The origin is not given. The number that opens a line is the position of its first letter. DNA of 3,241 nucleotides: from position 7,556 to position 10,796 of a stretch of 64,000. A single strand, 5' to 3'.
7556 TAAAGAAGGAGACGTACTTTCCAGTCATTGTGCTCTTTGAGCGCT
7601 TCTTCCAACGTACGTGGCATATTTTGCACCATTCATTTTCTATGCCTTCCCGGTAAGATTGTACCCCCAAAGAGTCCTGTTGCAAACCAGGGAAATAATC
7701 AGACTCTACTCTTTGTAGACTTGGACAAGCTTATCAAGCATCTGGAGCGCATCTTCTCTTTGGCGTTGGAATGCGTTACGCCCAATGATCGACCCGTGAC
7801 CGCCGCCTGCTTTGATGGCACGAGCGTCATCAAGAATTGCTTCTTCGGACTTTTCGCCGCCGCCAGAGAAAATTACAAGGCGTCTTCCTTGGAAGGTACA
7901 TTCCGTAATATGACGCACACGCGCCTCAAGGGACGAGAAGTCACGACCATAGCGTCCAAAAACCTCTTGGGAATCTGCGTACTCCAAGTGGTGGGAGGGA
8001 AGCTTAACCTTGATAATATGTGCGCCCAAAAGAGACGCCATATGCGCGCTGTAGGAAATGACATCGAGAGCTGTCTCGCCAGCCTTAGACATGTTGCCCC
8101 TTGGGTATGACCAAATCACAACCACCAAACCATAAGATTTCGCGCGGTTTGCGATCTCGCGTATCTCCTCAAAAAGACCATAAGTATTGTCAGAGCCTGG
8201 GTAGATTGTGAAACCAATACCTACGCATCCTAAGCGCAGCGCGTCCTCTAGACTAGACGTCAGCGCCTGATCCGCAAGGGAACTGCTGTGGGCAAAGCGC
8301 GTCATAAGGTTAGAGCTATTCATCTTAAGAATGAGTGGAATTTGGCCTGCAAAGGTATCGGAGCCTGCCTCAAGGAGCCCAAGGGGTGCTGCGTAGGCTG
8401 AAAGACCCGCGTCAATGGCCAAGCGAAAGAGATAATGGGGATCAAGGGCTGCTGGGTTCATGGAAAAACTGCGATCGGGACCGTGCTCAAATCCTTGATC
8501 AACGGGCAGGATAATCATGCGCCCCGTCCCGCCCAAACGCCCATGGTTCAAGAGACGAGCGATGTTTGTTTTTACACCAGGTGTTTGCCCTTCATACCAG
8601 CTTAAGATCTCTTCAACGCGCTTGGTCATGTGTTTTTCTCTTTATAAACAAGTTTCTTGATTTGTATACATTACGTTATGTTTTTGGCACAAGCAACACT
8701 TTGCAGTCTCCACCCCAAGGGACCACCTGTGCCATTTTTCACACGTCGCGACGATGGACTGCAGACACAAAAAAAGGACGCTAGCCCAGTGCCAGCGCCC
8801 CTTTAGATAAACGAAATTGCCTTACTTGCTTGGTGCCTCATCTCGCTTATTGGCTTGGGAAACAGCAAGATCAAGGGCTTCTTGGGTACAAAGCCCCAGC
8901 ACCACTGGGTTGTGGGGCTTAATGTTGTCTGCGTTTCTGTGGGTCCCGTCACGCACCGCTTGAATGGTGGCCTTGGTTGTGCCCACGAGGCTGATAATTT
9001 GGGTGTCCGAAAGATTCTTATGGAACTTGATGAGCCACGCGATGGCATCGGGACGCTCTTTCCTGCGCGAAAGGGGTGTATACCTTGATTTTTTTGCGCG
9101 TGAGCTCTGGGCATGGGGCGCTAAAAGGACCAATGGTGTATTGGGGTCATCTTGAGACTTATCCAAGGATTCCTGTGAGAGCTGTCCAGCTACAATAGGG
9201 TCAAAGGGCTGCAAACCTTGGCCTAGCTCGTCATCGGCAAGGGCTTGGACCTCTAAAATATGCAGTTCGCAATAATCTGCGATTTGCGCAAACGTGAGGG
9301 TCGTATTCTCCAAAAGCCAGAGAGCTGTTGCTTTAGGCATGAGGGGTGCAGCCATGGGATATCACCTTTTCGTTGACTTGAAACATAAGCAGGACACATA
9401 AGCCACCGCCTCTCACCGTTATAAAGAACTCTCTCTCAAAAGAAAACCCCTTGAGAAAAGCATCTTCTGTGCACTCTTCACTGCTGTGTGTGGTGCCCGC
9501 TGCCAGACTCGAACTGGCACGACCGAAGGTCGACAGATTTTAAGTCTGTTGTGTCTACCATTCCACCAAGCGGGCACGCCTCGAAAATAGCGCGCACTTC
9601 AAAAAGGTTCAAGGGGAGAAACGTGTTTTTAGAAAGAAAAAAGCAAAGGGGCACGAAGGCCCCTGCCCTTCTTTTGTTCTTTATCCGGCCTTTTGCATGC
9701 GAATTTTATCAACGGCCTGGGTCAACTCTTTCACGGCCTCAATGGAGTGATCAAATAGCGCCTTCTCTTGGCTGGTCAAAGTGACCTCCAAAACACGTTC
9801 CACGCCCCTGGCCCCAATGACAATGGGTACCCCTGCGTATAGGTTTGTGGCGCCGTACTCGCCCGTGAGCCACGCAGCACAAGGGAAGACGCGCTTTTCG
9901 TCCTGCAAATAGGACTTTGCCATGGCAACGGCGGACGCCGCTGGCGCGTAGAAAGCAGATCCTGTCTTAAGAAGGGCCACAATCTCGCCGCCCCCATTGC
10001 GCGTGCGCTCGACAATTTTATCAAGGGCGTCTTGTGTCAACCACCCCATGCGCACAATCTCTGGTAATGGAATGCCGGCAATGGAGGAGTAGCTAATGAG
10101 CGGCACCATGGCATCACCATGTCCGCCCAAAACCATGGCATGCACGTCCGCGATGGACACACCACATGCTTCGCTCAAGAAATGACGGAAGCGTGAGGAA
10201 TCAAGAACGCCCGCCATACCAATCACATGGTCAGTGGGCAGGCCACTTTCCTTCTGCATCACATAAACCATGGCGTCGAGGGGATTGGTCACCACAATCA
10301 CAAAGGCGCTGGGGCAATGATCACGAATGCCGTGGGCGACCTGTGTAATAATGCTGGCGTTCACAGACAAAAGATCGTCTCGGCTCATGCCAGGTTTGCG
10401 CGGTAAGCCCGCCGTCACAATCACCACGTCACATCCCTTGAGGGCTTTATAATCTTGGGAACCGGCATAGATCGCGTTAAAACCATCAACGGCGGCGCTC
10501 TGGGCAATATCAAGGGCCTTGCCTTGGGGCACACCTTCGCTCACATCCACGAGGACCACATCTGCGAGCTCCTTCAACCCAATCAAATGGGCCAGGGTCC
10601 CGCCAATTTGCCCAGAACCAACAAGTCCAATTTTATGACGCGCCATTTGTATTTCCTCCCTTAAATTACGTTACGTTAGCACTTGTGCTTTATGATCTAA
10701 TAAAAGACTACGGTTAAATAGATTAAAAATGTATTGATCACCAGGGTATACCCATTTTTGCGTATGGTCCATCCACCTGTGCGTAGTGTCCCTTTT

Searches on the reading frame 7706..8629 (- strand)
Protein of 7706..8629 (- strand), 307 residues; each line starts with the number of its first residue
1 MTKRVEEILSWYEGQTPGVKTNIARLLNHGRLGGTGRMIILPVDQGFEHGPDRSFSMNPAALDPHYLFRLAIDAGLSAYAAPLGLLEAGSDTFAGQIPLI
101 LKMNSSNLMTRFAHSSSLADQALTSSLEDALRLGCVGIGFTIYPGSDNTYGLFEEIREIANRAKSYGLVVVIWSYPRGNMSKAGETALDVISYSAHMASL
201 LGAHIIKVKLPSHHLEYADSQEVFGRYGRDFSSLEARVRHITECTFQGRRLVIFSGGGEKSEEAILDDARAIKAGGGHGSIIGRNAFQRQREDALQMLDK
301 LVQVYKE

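Call 72: search_protein_families(library=pfam, proteins=[window:7706-8629:-], max_evalue=0.00001)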
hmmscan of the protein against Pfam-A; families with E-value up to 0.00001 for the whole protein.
window:7706-8629:- (307 aa): 1 family
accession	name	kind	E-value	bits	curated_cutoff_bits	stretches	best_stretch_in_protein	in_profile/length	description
PF01791.15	DeoC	-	3.3e-30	105.8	23.8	1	39-289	2-229/229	DeoC/LacD family aldolase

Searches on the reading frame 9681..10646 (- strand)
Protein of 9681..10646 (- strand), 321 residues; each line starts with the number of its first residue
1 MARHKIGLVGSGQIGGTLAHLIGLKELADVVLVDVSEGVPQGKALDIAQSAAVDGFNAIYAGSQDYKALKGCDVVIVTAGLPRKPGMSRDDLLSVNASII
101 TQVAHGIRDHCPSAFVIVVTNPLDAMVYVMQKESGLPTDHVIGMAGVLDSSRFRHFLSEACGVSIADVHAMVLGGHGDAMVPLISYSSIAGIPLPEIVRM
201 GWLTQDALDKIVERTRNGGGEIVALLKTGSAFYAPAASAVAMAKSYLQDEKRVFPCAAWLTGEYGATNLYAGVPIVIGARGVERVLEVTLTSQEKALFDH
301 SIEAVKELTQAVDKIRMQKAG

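Call 62: find_homologous_proteins(query=window:9681-10646:-, max_evalue=1e-80)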
Query window:9681-10646:- (321 aa): 7999 proteins with E <= 1e-80 among 8000 candidates; the best 120 are listed.
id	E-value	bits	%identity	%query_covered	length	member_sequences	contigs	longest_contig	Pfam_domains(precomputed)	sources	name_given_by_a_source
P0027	3.3e-201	685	98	100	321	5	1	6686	PF00056.30,PF02866.24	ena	-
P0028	6.0e-189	645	92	100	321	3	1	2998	PF00056.30,PF02866.24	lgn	-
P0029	2.7e-167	574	79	100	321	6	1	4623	PF00056.30,PF02866.24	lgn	-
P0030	1.4e-161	555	77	99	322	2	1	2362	PF00056.30,PF02866.24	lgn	-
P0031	2.8e-161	554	76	99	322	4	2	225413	PF00056.30,PF02866.24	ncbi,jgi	jgi:malate dehydrogenase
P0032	8.6e-157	539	74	99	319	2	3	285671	PF00056.30,PF02056.23,PF02866.24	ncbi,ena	-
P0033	5.2e-150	517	71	98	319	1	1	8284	PF00056.30,PF02866.24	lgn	-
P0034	6.4e-150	517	73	100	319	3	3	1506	PF00056.30,PF02866.24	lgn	-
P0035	3.9e-149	514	72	100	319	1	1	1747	PF00056.30,PF02866.24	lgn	-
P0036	4.6e-149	514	70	98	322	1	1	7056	PF00056.30,PF02056.23,PF02866.24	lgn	-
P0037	1.3e-144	499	71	97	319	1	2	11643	PF00056.30,PF02866.24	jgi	jgi:malate dehydrogenase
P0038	1.4e-144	499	70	98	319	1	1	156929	PF00056.30,PF02866.24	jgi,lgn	jgi:malate dehydrogenase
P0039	2.7e-143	495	67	100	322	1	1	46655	PF00056.30,PF02866.24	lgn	-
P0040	5.0e-143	494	69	98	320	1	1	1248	PF00056.30,PF02866.24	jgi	jgi:malate dehydrogenase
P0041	7.5e-143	493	70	95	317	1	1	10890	PF00056.30,PF02866.24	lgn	-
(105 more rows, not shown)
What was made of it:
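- Nucleicultrix (69% identity, call 62).
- Tried and rejected: Nucleicultrix and Holosporales (69% against 66-67% for many other alphaproteobacteria, call 62).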
